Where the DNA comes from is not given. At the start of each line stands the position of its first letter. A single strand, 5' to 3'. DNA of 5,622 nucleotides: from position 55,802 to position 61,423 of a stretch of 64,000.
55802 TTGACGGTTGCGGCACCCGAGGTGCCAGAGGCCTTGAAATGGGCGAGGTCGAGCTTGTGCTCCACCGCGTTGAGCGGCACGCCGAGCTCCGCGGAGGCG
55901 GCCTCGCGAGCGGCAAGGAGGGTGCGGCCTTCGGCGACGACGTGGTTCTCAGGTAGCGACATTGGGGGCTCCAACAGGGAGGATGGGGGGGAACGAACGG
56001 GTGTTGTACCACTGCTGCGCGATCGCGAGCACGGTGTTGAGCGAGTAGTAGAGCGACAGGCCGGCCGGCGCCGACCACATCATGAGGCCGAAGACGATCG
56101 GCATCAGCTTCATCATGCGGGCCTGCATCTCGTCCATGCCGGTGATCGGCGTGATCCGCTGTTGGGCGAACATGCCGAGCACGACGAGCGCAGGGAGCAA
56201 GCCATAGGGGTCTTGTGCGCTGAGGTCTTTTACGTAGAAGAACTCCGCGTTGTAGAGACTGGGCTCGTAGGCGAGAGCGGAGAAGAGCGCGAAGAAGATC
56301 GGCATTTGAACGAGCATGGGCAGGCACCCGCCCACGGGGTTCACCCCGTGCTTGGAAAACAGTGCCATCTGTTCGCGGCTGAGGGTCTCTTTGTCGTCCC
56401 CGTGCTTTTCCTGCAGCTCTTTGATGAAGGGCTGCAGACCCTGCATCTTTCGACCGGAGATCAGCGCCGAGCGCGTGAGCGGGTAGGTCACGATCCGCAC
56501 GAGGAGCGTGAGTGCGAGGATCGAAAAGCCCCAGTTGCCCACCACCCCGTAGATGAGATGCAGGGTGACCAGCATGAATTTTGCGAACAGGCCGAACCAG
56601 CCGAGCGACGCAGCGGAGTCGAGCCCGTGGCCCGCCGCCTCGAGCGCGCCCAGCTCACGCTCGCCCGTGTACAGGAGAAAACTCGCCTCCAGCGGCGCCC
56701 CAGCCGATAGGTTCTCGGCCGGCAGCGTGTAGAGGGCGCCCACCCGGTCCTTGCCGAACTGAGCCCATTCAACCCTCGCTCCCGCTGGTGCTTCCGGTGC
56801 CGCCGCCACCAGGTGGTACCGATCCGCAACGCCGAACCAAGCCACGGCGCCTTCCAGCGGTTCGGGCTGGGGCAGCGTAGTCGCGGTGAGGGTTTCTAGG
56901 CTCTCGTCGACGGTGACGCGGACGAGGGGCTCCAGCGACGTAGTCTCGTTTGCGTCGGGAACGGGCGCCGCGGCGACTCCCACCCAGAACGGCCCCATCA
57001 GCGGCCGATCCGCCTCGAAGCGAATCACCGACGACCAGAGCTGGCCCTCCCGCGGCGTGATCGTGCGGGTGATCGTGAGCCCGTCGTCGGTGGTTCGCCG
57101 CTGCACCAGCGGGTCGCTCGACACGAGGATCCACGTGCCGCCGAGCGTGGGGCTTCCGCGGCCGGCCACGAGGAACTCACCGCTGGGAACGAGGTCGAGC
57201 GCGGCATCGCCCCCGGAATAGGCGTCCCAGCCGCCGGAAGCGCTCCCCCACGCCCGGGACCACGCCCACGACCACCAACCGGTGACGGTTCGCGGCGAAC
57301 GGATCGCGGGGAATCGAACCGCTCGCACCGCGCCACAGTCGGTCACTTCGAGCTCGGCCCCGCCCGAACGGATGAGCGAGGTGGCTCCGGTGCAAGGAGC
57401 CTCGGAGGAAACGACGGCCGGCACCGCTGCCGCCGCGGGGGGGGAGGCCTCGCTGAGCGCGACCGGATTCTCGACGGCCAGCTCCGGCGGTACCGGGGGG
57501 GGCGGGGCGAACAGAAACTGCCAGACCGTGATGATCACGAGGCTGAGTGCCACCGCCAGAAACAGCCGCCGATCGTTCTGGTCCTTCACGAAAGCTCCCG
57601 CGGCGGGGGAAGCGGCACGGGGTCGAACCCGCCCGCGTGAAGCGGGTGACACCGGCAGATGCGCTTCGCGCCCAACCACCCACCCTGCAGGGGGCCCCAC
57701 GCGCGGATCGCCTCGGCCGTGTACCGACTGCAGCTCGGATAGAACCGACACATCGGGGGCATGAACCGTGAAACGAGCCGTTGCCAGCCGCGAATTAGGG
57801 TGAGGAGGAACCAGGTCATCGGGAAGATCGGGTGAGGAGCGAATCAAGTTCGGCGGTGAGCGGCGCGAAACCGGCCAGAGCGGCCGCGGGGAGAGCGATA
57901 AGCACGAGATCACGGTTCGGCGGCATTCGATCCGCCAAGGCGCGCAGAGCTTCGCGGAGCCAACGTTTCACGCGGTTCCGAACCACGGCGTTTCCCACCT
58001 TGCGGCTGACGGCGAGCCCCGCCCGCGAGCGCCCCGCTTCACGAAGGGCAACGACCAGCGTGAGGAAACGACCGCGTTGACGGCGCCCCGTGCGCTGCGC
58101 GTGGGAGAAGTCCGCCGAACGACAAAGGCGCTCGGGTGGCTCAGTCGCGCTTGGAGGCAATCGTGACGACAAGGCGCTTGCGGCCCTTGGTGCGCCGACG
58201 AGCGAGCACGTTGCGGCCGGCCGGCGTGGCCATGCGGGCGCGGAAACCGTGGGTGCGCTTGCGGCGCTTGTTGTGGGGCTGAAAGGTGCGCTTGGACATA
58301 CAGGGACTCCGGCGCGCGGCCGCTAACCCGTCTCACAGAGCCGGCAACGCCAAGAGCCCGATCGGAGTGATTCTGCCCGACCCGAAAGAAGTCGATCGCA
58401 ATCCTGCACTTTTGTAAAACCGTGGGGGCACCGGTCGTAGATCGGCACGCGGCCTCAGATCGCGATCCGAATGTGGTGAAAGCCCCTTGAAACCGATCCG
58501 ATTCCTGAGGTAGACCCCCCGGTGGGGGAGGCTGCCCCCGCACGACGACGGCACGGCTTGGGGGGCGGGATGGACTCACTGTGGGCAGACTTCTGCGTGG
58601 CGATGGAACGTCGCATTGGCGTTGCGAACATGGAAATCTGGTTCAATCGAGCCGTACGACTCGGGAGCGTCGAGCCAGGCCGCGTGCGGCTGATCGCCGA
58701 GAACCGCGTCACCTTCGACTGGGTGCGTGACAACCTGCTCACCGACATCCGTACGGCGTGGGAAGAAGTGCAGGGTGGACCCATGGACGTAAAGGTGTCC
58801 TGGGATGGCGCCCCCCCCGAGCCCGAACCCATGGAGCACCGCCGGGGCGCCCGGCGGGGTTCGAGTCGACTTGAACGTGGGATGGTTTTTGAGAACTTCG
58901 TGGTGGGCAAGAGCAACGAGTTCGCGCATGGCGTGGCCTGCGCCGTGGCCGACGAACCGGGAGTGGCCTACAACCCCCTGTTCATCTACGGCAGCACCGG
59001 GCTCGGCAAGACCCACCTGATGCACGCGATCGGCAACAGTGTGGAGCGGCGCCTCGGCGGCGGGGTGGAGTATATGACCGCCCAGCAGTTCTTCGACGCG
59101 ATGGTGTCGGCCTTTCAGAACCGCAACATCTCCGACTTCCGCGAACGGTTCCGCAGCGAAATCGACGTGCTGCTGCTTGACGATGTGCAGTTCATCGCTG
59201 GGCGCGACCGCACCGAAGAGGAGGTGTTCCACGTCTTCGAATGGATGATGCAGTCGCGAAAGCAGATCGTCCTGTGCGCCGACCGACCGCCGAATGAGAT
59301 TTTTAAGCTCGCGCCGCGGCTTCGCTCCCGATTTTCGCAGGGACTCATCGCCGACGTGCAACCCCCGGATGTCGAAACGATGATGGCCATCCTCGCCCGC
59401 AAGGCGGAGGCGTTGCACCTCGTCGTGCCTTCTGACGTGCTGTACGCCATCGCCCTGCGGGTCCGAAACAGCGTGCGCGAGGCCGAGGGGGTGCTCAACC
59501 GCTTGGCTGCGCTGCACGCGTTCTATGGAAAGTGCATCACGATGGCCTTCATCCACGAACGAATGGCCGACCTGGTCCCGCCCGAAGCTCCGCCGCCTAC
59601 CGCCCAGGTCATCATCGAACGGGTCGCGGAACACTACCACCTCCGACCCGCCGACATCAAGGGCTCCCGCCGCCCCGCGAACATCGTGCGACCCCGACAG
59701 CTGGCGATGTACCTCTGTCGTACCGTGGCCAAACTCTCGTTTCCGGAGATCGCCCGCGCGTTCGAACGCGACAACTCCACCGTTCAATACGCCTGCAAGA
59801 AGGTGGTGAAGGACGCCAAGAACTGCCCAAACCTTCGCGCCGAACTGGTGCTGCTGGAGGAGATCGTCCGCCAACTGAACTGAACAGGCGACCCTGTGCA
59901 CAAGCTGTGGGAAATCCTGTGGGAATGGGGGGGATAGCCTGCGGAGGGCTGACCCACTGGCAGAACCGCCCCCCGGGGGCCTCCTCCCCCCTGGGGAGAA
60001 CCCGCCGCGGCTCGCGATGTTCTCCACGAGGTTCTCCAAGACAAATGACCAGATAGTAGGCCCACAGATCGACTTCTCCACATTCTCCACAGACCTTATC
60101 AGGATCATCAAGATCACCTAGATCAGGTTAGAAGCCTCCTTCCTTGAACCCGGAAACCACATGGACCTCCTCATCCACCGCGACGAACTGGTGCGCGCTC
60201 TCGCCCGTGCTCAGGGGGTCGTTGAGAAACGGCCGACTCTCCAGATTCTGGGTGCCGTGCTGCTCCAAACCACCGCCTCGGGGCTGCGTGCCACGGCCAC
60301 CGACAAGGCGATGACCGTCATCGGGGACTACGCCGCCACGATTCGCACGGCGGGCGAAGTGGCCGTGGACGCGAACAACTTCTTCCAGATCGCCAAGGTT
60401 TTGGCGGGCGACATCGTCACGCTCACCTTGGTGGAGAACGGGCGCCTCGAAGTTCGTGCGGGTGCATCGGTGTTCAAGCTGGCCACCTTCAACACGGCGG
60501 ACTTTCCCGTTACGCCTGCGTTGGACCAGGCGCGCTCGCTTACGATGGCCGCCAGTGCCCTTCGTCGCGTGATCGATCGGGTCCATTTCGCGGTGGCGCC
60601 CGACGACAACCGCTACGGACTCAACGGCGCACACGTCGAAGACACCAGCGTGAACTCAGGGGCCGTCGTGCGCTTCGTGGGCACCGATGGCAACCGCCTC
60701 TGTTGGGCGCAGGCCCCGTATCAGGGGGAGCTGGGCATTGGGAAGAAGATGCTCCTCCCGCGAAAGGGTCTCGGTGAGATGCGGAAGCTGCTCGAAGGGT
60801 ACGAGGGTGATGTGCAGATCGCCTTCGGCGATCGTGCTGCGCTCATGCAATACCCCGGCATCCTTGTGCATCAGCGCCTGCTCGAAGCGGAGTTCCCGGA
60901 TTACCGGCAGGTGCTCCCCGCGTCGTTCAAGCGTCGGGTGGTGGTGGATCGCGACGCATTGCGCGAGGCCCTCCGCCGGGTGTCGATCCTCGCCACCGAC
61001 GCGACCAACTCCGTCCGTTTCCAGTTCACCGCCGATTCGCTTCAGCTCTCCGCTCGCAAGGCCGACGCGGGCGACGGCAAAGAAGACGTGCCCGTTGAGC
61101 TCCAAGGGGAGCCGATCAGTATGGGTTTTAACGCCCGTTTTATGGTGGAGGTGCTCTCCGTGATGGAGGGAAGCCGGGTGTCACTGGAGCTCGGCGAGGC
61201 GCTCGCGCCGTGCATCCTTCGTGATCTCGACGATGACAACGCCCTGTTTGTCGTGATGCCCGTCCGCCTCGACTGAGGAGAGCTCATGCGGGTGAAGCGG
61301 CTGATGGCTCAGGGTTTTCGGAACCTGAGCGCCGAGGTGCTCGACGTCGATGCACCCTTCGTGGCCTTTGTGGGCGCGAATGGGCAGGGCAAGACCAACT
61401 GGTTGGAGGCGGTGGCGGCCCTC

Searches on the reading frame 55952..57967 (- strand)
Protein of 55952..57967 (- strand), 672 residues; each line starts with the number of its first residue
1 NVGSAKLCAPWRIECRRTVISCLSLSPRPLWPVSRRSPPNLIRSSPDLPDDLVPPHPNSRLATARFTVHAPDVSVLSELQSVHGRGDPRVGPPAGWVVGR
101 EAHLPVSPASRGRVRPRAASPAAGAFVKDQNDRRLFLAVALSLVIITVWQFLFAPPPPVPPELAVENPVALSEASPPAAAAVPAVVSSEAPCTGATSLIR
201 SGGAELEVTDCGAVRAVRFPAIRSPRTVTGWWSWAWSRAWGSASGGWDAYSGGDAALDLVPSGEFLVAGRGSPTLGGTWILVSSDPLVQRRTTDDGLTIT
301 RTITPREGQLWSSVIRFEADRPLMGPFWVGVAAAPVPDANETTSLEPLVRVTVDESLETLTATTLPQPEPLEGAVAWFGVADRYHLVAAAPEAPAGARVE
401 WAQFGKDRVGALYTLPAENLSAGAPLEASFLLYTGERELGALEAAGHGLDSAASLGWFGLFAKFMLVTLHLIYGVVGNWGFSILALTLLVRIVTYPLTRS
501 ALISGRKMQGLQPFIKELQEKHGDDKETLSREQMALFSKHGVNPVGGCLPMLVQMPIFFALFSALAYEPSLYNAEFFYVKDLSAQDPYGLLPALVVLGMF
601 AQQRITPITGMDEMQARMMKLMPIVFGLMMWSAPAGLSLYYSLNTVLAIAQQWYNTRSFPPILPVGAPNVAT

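Call 52: search_protein_families(library=pfam, proteins=[window:55952-57967:-], max_evalue=0.00001)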
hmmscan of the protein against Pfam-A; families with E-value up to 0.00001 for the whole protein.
window:55952-57967:- (672 aa): 2 families
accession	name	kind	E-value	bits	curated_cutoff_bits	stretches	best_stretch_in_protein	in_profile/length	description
PF02096.25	60KD_IMP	-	1.6e-53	181.5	35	1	479-656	1-162/163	60Kd inner membrane protein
PF14849.12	YidC_periplas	-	1.5e-07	32.1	24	1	346-466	155-281/283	YidC periplasmic domain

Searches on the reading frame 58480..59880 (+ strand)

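Call 52: search_protein_families(library=pfam, proteins=[window:58480-59880:+], max_evalue=0.00001)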
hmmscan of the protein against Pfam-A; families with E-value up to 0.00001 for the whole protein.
window:58480-59880:+ (467 aa): 5 families
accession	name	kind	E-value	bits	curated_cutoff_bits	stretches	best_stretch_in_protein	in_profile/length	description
PF00308.24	Bac_DnaA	-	8e-57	192.4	23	1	132-291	2-161/162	Bacterial DnaA ATPAse domain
PF08299.17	Bac_DnaA_C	-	1.7e-24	86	31.5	1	377-442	3-69/69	Bacterial dnaA protein helix-turn-helix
PF11638.13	DnaA_N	-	4.8e-09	36.2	24.6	1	33-95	2-64/65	DnaA N-terminal domain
PF00004.35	AAA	-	2e-06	28.7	21.2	1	168-287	2-125/131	ATPase family associated with various cellular activities (AAA)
PF01695.23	IstB_IS21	-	2.4e-06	27.7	24.1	1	168-268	96-193/238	IstB-like ATP binding protein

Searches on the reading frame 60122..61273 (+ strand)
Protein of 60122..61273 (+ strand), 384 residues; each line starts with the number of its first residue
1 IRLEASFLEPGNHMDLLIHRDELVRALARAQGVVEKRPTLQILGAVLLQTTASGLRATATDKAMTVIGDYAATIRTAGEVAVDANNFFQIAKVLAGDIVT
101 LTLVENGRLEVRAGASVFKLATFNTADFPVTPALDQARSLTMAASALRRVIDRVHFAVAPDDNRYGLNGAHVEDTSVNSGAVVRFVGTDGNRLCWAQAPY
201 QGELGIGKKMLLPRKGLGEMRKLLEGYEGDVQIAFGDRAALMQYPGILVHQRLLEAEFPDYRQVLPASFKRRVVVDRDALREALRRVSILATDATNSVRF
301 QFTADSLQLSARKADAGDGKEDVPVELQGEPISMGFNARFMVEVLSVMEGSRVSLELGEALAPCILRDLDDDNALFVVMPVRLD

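Call 52: search_protein_families(library=pfam, proteins=[window:60122-61273:+], max_evalue=0.00001)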
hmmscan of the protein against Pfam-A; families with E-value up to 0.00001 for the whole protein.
window:60122-61273:+ (384 aa): 3 families
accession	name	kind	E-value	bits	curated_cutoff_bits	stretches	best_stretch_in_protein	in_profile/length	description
PF02768.20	DNA_pol3_beta_3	-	2.1e-31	108.7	27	1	262-382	1-121/121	DNA polymerase III beta subunit, C-terminal domain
PF00712.24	DNA_pol3_beta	-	1.5e-22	80.4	24.4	1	14-131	1-119/120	DNA polymerase III beta subunit, N-terminal domain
PF02767.21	DNA_pol3_beta_2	-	3e-22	79.5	27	1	143-260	3-116/116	DNA polymerase III beta subunit, central domain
